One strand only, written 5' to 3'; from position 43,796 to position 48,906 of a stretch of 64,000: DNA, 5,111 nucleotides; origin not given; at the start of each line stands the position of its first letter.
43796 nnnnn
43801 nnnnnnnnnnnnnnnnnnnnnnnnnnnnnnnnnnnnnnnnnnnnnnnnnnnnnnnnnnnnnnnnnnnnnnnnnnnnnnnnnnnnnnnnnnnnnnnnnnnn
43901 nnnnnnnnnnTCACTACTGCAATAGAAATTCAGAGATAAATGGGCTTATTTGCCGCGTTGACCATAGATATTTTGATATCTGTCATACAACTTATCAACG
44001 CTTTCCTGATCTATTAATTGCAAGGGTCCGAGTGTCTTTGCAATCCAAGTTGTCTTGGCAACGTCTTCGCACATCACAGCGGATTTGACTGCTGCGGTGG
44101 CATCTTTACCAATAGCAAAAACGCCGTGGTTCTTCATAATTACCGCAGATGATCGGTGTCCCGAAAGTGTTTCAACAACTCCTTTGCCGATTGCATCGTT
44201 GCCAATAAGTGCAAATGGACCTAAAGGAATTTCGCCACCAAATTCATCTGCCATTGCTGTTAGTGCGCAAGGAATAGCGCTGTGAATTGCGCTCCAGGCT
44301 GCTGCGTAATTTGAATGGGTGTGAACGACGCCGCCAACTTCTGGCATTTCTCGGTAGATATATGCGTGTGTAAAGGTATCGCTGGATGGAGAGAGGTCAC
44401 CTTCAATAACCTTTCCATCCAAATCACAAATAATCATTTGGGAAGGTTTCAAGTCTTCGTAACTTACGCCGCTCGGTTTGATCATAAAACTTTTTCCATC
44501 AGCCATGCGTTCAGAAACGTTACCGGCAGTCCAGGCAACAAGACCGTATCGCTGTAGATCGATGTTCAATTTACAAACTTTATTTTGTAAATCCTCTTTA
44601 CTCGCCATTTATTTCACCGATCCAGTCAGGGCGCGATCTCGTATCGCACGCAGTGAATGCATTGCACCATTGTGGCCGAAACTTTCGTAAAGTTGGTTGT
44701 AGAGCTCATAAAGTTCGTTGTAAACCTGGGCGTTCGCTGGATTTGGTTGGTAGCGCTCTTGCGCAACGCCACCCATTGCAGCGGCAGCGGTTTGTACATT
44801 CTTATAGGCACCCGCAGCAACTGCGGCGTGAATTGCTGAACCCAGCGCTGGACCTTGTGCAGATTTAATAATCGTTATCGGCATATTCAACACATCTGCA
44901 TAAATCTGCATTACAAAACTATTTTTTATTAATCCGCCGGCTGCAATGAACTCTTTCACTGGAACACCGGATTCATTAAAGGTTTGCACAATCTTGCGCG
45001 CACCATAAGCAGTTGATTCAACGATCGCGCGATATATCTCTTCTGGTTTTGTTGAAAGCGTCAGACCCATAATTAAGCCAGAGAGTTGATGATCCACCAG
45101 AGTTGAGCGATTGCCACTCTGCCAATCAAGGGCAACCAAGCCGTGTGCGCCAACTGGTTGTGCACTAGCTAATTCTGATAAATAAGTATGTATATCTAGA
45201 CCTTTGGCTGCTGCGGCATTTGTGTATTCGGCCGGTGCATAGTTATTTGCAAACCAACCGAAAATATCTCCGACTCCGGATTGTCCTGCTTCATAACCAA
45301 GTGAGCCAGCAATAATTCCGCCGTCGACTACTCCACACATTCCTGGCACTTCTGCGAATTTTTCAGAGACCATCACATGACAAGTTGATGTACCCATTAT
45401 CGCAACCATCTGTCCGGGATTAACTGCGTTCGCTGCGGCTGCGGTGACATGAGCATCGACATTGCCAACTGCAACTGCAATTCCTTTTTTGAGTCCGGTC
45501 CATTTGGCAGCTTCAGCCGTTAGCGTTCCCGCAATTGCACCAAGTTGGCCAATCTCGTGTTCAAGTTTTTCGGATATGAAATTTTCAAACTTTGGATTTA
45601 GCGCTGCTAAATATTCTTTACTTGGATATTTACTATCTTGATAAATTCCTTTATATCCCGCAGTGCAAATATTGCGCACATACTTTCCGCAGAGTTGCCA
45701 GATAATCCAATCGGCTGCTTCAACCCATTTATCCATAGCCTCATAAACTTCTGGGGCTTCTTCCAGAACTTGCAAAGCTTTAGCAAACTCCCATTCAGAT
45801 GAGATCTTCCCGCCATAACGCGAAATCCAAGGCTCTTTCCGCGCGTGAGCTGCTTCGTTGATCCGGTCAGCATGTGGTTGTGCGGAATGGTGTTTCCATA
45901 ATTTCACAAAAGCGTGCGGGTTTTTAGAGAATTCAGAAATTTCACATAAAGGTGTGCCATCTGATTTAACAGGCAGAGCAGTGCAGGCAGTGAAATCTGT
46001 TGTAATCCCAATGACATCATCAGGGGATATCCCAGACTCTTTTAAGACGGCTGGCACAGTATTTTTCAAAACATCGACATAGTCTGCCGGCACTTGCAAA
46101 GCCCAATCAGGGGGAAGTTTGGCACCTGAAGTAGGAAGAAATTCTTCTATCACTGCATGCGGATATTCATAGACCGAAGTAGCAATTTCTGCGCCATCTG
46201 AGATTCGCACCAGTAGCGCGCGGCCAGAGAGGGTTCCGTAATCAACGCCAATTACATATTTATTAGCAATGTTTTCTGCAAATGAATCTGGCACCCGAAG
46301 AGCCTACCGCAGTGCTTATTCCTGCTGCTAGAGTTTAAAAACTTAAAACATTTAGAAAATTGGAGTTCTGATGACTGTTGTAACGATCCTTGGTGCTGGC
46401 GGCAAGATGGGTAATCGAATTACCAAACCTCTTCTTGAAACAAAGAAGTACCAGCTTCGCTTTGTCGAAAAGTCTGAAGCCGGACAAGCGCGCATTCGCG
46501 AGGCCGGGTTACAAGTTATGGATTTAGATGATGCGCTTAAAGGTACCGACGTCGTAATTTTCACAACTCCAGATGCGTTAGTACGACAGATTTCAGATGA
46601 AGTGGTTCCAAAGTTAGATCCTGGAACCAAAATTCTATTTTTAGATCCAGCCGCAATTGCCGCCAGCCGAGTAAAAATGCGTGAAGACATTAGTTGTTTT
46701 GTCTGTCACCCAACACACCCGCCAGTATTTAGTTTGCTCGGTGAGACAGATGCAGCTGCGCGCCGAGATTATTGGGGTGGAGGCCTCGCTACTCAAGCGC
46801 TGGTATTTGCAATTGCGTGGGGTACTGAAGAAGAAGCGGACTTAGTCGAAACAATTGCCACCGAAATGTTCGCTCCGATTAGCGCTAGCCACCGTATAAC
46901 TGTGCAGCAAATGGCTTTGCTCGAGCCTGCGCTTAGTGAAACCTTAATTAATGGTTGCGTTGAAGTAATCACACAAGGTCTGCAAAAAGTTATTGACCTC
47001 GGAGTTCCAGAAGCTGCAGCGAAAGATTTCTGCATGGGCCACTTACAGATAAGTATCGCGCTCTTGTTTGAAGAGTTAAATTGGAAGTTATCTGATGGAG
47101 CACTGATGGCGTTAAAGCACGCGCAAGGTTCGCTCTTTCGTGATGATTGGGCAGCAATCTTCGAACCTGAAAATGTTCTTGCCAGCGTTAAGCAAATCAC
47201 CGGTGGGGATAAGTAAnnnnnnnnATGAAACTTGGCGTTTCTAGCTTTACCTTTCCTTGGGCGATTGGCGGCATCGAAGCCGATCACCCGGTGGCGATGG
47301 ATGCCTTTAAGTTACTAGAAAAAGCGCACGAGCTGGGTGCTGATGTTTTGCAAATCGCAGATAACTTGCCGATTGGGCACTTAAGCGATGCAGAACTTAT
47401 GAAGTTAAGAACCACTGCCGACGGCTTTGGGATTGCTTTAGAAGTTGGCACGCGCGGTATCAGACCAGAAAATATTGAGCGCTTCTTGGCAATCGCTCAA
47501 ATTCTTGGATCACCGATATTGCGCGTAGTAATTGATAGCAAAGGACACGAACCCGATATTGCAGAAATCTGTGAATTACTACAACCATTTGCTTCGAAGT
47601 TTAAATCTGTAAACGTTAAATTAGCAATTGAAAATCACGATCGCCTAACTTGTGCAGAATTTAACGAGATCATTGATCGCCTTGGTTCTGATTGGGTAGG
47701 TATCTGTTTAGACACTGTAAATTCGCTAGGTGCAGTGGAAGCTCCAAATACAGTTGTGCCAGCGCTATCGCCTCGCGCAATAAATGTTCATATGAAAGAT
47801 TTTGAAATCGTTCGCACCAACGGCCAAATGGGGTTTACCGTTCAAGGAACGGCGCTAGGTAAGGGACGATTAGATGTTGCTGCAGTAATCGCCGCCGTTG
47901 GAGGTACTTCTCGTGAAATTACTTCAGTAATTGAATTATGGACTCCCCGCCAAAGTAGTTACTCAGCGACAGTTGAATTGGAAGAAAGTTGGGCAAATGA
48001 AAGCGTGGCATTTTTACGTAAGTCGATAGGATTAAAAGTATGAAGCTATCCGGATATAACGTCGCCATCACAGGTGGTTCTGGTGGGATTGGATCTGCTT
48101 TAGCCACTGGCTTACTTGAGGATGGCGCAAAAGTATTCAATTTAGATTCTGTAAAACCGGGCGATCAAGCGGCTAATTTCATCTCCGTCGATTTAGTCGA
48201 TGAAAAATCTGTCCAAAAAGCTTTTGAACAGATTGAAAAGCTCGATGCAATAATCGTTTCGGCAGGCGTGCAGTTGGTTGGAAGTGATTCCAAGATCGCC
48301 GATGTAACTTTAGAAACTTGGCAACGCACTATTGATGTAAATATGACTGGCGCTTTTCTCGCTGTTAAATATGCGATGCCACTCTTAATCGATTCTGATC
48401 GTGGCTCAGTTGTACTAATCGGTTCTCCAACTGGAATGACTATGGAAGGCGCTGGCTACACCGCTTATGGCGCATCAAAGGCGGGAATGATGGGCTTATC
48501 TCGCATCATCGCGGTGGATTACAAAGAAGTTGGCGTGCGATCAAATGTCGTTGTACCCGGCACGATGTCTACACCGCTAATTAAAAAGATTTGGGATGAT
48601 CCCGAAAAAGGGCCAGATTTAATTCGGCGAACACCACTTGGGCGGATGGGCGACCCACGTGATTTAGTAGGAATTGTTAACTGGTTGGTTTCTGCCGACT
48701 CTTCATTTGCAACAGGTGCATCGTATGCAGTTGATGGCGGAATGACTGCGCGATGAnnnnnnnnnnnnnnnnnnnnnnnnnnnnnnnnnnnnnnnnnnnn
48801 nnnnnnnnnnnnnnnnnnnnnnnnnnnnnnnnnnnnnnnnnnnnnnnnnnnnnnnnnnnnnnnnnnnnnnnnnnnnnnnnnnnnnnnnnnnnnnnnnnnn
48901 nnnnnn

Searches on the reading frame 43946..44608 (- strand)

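Call 5: search_protein_families(library=pfam, proteins=[window:43946-44608:-])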
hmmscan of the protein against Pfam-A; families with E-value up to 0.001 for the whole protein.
window:43946-44608:- (220 aa): 1 family
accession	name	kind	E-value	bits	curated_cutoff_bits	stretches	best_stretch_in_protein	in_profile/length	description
PF00596.27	Aldolase_II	-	6e-52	176.6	22.2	1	10-186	2-181/183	Class II Aldolase and Adducin N-terminal domain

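Call 6: search_protein_families(library=ncbifam, proteins=[window:43946-44608:-])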
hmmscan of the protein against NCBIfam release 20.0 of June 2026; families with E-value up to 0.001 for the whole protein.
window:43946-44608:- (220 aa): 30 families (the best 25 are shown)
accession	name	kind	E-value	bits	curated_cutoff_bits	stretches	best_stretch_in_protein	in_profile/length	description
NF005123.0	PRK06557.1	subfamily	1e-103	345.8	251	1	5-217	10-222/223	L-ribulose-5-phosphate 4-epimerase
NF009003.0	PRK12348.1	subfamily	1.3e-55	188.5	331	1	6-212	3-219/228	L-ribulose-5-phosphate 4-epimerase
NF006047.0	PRK08193.1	subfamily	4.6e-55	186.7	257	1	5-217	3-230/231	L-ribulose-5-phosphate 4-epimerase AraD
NF009625.0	PRK13145.1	equivalog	1.6e-47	162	369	1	5-211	6-224/235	L-ribulose-5-phosphate 4-epimerase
TIGR00760.1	araD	equivalog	1.6e-47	161.6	389.1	1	5-211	3-219/228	L-ribulose-5-phosphate 4-epimerase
NF009002.0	PRK12347.1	subfamily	5.4e-42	143.6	386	1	5-211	3-222/231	L-ribulose-5-phosphate 4-epimerase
NF053831.1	RU1PAldHalo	equivalog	1.2e-37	129.4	300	1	24-217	20-208/208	ribulose-1-phosphate aldolase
NF009691.0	PRK13213.1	equivalog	2.7e-35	121.9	489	1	5-211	3-222/231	L-ribulose-5-phosphate 4-epimerase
NF005302.0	PRK06833.1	equivalog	1.3e-31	109.7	264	1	11-218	10-213/214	L-fuculose-phosphate aldolase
NF004527.0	PRK05874.1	equivalog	2.2e-28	99.3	308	1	6-199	6-198/218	L-fuculose-phosphate aldolase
NF005984.0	PRK08087.1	subfamily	3.9e-27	95.4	264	1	4-216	3-210/215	L-fuculose-phosphate aldolase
TIGR01086.1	fucA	equivalog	9.3e-26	90.9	400.25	1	5-216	3-209/214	L-fuculose-phosphate aldolase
NF043034.1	OxoTetrPhDc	equivalog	3.1e-25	89.2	250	1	5-206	3-203/205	3-oxo-tetronate 4-phosphate decarboxylase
NF004855.0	PRK06208.1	subfamily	5.7e-23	81.5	255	1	21-206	57-243/274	class II aldolase/adducin family protein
NF006208.0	PRK08333.1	equivalog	8.4e-23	81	267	1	18-189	16-181/189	aldolase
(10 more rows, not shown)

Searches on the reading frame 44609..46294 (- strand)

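Call 5: search_protein_families(library=pfam, proteins=[window:44609-46294:-])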
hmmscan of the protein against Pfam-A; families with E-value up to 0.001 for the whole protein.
window:44609-46294:- (561 aa): 2 families
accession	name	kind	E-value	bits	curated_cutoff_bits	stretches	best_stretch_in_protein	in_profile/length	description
PF02782.22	FGGY_C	-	2.7e-43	148.5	27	1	297-494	2-198/198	FGGY family of carbohydrate kinases, C-terminal domain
PF00370.27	FGGY_N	-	3.4e-13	50.2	28.8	1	13-285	1-243/245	FGGY family of carbohydrate kinases, N-terminal domain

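Call 6: search_protein_families(library=ncbifam, proteins=[window:44609-46294:-])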
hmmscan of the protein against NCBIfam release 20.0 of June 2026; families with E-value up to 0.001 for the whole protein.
window:44609-46294:- (561 aa): 10 families
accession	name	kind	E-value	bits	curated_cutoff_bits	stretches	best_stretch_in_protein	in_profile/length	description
TIGR01234.1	L-ribulokinase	equivalog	4.7e-240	797.9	583.25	1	12-542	1-533/536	ribulokinase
NF003154.0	PRK04123.1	equivalog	3.1e-232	772.2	428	1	11-552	3-552/554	ribulokinase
TIGR01315.1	5C_CHO_kinase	subfamily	1.8e-60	205.2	408.7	1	14-537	2-535/541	FGGY family pentulose kinase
TIGR01312.1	XylB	equivalog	4.3e-44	150.9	380.25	2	371-537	315-481/481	xylulokinase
NF008187.0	PRK10939.1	equivalog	3.1e-40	138.3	528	1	11-538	3-502/521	autoinducer-2 kinase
TIGR01314.1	gntK_FGGY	equivalog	1e-28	100.2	648.55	1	132-538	96-492/505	gluconokinase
TIGR01311.1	glycerol_kin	equivalog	2.6e-22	78.8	590.35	1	401-523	356-478/496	glycerol kinase GlpK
NF000756.0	PRK00047.1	subfamily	4.4e-22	78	498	1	401-524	358-480/502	glycerol kinase GlpK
TIGR02628.1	fuculo_kin_coli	equivalog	1.1e-16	60.8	470.9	1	178-508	142-456/465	L-fuculokinase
NF011601.0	PRK15027.1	equivalog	1.5e-12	46.7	912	1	383-537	324-477/484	xylulokinase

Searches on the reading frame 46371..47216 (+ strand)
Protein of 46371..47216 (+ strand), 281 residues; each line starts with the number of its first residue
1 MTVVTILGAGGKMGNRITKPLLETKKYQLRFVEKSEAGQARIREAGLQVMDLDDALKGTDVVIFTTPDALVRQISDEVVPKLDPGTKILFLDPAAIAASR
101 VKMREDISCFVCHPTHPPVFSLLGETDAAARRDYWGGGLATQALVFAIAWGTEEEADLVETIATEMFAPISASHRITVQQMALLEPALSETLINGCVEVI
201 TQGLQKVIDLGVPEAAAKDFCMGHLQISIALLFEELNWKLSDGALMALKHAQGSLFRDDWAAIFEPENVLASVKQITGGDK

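Call 17: search_protein_families(library=ncbifam, max_evalue=1e-8, proteins=[window:46371-47216:+])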
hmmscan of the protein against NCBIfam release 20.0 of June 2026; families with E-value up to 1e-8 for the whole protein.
window:46371-47216:+ (281 aa): 0 families

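Call 18: search_protein_families(library=pfam, max_evalue=0.00001, proteins=[window:46371-47216:+])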
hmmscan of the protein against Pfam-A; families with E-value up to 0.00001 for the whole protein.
window:46371-47216:+ (281 aa): 3 families
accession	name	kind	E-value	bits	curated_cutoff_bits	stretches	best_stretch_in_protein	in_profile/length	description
PF16896.10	PGDH_C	-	6.2e-48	163.1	25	1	125-277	3-155/155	Phosphogluconate dehydrogenase (decarboxylating) C-term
PF07991.19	KARI_N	-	7.3e-08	32.6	20.6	1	34-117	36-120/165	Acetohydroxy acid isomeroreductase, NADPH-binding domain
PF01113.26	DapB_N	-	2.1e-06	28.2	25.6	1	4-72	3-82/124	Dihydrodipicolinate reductase, N-terminus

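Call 43: search_protein_families(library=ncbifam, max_evalue=0.001, proteins=[window:46371-47216:+])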
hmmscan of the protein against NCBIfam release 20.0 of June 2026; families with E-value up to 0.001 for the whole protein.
window:46371-47216:+ (281 aa): 4 families
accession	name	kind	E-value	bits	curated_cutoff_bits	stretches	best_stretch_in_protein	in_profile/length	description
NF004017.0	PRK05479.1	equivalog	1.3e-07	30.7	336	1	34-117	49-133/337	ketol-acid reductoisomerase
TIGR00465.1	ilvC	equivalog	6.8e-06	25.3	226.15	1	33-116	34-118/314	ketol-acid reductoisomerase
NF006411.0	PRK08655.1-5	equivalog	3.2e-05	22.9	464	1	3-108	4-111/443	prephenate dehydrogenase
NF006409.0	PRK08655.1-3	equivalog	0.00029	20.5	310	1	4-107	3-105/290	prephenate dehydrogenase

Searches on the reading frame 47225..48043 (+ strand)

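Call 17: search_protein_families(library=ncbifam, max_evalue=1e-8, proteins=[window:47225-48043:+])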
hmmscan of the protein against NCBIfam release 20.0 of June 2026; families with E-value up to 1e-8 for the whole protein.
window:47225-48043:+ (272 aa): 0 families

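Call 18: search_protein_families(library=pfam, max_evalue=0.00001, proteins=[window:47225-48043:+])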
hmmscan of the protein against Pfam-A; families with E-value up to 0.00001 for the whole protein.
window:47225-48043:+ (272 aa): 1 family
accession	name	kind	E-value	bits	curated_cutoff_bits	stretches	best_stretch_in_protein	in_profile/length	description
PF01261.30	AP_endonuc_2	-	1.8e-17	64.4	31.1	1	82-266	68-248/249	Xylose isomerase-like TIM barrel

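Call 43: search_protein_families(library=ncbifam, max_evalue=0.001, proteins=[window:47225-48043:+])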
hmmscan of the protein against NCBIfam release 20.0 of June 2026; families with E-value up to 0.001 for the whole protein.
window:47225-48043:+ (272 aa): 1 family
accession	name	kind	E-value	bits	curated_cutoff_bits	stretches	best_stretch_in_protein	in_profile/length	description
NF051856.1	PsicseEpim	equivalog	0.00041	20.2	300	0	25-76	16-66/287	D-psicose 3-epimerase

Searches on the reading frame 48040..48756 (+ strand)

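Call 17: search_protein_families(library=ncbifam, max_evalue=1e-8, proteins=[window:48040-48756:+])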
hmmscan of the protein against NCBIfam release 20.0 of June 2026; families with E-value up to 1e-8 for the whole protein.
window:48040-48756:+ (238 aa): 200 families (the best 25 are shown)
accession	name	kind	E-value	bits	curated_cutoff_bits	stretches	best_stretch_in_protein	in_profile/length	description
NF005007.0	PRK06398.1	equivalog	2.7e-45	154.6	341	1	3-237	5-247/259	aldose dehydrogenase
NF005681.0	PRK07478.1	subfamily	2.3e-43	148.4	267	1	2-236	3-250/254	SDR family oxidoreductase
NF005559.1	PRK07231.1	subfamily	1.7e-42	145.6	215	1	3-236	2-248/249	glucose 1-dehydrogenase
NF004791.0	PRK06138.1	equivalog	2.2e-41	141.8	312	1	1-237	1-251/252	SDR family oxidoreductase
NF009466.0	PRK12826.1-2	subfamily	1.2e-40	139.6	222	1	8-236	6-245/248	3-oxoacyl-ACP reductase FabG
NF004713.0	PRK06057.1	equivalog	1.9e-40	139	404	1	3-237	7-251/257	3-oxoacyl-ACP reductase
NF052558.1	MBtsdlDhBudC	equivalog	9.7e-40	136.7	270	1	7-237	5-243/250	meso-2,3-butanediol dehydrogenase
NF053701.1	CsHdxCHCADhChcB2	equivalog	2e-39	135.6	350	1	7-237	5-244/245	cis-4-hydroxycyclohexanecarboxylate dehydrogenase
NF005309.0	PRK06841.1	subfamily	3.7e-39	134.8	286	1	2-237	12-254/255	GolD/DthD family dehydrogenase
NF009468.0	PRK12826.1-4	equivalog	1.4e-38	133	318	1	2-235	4-247/256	SDR family oxidoreductase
NF005473.0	PRK07069.1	equivalog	1.6e-38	132.8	339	1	2-237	7-261/262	SDR family oxidoreductase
NF004818.0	PRK06172.1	equivalog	7.3e-38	130.3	336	1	2-237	4-252/253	SDR family oxidoreductase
NF006074.0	PRK08220.1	equivalog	1.6e-37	129.5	312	1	1-236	4-248/251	2,3-dihydro-2,3-dihydroxybenzoate dehydrogenase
NF006693.0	PRK09242.1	equivalog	1.6e-37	129.1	328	1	2-236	7-254/258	SDR family oxidoreductase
NF005474.0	PRK07074.1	equivalog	2.1e-37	129.2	361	1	9-237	7-244/259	SDR family oxidoreductase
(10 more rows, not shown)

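Call 18: search_protein_families(library=pfam, max_evalue=0.00001, proteins=[window:48040-48756:+])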
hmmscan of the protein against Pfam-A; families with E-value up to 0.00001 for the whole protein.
window:48040-48756:+ (238 aa): 5 families
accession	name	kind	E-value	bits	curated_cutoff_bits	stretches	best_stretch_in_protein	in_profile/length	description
PF13561.12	adh_short_C2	-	1.9e-44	152.4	27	1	15-236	6-236/236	Enoyl-(Acyl carrier protein) reductase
PF00106.31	adh_short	-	1.3e-37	129.6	26.6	1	8-187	3-193/195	short chain dehydrogenase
PF01370.27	Epimerase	-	1.3e-10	41.6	20.9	1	8-92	1-89/240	NAD dependent epimerase/dehydratase family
PF23441.1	SDR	-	4.9e-07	29.8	27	0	55-191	77-209/258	SDR-like rossmann domain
PF08659.16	KR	-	2.1e-06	28.2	22.6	0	9-147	4-153/180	KR domain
